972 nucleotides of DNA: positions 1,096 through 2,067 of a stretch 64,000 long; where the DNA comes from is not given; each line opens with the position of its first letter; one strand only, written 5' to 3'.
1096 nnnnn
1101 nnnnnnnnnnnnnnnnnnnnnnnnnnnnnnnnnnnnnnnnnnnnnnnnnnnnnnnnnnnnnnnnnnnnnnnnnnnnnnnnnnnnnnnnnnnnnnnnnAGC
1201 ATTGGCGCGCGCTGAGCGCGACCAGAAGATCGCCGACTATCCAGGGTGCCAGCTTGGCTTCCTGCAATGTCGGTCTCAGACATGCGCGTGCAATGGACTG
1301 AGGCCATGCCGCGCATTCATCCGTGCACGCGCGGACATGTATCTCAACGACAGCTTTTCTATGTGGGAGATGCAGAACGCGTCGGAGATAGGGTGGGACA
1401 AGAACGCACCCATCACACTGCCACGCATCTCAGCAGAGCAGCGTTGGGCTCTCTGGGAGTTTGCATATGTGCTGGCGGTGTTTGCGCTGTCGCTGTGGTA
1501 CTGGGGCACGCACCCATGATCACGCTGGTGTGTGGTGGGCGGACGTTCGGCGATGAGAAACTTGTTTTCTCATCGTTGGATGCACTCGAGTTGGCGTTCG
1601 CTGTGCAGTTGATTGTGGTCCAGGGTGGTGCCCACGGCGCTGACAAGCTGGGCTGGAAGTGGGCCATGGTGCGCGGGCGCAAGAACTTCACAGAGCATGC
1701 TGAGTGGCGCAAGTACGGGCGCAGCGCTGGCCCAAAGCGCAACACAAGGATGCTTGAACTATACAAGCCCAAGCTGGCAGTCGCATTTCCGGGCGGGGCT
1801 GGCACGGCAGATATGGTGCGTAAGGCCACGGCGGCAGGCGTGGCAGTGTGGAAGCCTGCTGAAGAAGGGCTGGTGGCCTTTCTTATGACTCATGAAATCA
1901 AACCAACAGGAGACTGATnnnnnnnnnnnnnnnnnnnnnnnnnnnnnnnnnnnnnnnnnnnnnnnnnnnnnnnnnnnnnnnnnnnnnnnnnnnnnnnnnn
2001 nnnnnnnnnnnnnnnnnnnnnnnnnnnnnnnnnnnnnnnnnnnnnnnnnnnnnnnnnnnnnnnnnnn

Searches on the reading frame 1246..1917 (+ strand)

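Call 109: search_protein_families(library=pfam, proteins=[window:1246-1917:+], max_evalue=0.001)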
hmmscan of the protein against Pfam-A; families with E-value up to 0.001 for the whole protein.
window:1246-1917:+ (223 aa): 1 family
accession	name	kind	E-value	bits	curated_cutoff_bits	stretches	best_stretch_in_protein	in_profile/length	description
PF10686.14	YAcAr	-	2.6e-12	46.8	28.2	1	93-157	3-66/66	YspA, cpYpsA-related SLOG family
